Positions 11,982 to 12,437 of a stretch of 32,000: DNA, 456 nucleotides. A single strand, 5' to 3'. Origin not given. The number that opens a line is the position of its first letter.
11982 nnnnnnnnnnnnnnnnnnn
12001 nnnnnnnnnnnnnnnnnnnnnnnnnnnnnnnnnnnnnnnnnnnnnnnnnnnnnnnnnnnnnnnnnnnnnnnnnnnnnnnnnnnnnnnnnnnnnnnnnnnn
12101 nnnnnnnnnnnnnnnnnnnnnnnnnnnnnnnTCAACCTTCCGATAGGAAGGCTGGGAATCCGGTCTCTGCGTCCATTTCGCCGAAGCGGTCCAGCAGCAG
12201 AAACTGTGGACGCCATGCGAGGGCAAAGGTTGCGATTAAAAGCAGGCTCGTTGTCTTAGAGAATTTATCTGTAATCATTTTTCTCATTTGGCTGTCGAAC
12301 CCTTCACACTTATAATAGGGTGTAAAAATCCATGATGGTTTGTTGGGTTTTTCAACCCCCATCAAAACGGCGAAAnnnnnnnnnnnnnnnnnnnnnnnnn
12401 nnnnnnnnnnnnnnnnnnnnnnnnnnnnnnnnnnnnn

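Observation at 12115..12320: Rhodopsin has no ATG/GTG start; a leaderless, signal-peptide-encoding ORF runs into it exactly 1 nt out of frame at TGA-TGA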

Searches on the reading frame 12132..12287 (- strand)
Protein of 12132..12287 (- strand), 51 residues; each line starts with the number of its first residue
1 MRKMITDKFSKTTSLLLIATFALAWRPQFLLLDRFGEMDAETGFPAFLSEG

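Call 3: search_protein_families(library=pfam, proteins=[window:12132-12287:-], max_evalue=0.01)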
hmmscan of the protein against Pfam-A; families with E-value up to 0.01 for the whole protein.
window:12132-12287:- (51 aa): 0 families

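Call 51: list_cluster_members(proteins=[window:12132-12287:-, window:12132-12278:-, window:12132-12365:-, window:11402-12226:-, window:11402-12079:-, window:11402-12115:-])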
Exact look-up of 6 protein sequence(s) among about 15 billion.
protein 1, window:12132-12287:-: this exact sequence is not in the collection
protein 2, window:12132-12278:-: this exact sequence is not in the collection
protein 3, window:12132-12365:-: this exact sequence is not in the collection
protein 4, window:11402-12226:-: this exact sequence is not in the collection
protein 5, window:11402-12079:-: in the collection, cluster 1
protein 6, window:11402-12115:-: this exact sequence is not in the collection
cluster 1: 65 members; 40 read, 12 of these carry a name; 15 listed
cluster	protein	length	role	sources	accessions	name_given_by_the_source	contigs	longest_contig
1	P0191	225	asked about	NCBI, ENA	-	-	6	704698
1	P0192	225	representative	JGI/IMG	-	bacteriorhodopsin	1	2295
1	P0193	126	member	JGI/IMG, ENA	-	bacteriorhodopsin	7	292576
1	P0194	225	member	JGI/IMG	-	-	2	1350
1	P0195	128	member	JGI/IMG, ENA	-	-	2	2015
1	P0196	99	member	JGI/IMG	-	-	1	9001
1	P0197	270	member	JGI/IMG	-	bacteriorhodopsin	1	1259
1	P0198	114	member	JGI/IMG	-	bacteriorhodopsin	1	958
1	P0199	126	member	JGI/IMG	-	bacteriorhodopsin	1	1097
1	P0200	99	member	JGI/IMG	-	-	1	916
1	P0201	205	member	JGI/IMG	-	bacteriorhodopsin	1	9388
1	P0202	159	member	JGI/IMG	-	hypothetical protein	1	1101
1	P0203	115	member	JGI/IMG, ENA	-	bacteriorhodopsin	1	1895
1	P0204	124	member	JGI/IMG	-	bacteriorhodopsin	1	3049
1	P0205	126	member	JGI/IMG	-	bacteriorhodopsin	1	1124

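Call 54: find_encoding_contigs(protein=P0192, flank=1500, max_places=4)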
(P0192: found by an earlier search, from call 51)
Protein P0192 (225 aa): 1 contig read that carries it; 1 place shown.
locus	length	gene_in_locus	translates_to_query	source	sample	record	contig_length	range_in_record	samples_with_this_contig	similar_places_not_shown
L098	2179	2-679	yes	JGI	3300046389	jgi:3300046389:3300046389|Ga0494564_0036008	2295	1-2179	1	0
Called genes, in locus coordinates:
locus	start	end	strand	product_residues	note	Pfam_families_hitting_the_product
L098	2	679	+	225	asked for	PF01036:Bac_rhodopsin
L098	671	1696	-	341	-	PF01757:Acyl_transf_3, PF07786:HGSNAT_cat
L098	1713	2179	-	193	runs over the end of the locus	?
